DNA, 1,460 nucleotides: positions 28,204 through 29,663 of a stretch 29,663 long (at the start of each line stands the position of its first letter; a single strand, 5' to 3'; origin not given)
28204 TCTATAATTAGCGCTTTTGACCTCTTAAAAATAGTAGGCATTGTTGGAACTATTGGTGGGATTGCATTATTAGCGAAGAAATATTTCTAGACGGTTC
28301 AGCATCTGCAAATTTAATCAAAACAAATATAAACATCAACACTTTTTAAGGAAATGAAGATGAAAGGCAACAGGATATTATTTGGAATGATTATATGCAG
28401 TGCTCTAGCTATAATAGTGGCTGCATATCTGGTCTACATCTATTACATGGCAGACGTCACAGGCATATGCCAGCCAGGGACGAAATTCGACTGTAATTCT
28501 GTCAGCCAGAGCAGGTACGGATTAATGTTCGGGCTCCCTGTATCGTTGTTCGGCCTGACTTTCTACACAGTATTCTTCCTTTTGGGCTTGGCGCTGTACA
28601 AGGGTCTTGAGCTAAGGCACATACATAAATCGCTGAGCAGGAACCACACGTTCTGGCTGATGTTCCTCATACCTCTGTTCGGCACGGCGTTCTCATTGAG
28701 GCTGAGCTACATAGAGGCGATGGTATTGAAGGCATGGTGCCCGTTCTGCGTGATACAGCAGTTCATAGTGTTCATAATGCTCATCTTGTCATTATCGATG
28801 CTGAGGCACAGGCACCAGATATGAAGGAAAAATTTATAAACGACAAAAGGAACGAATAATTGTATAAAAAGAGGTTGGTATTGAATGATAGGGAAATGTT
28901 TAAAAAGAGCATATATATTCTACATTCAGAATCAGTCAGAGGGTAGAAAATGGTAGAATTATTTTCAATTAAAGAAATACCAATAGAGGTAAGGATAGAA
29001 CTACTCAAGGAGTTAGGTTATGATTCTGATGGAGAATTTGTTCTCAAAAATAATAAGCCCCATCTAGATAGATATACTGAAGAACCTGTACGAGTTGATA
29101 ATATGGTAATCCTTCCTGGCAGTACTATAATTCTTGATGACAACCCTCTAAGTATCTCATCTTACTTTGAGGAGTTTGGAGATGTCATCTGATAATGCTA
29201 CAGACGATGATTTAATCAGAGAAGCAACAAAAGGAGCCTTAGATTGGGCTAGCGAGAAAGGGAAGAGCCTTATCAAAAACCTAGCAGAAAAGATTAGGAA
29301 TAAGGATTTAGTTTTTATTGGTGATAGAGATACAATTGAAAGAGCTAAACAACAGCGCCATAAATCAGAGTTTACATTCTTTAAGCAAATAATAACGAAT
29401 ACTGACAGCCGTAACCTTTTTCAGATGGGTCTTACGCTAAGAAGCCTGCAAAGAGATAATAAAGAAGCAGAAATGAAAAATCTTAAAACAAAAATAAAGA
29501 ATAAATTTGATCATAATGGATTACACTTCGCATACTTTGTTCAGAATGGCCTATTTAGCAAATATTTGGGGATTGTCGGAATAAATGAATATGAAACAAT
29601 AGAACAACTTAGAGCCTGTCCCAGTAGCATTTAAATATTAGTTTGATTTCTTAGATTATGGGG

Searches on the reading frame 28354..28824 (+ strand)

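Call 20: search_protein_families(library=pfam, proteins=[window:28354-28824:+], max_evalue=0.01)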
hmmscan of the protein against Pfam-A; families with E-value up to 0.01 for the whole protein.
window:28354-28824:+ (156 aa): 1 family
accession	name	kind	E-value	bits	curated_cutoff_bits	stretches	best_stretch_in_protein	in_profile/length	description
PF07884.19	VKOR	-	1.3e-25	90.6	27.5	1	12-146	3-133/134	Vitamin K epoxide reductase family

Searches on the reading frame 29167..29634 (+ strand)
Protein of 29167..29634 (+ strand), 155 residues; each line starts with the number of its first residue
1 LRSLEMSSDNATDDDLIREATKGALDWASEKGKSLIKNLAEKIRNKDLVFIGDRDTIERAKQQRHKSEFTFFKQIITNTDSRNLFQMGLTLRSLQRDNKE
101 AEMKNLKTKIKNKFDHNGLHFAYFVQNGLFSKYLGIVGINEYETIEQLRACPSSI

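Call 20: search_protein_families(library=pfam, proteins=[window:29167-29634:+], max_evalue=0.01)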
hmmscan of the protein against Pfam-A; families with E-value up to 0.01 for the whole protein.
window:29167-29634:+ (155 aa): 1 family
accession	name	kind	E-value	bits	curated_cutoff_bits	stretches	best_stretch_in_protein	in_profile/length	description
PF09893.14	DUF2120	-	0.0013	19.2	25.3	0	11-63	43-96/136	Uncharacterized protein conserved in archaea (DUF2120)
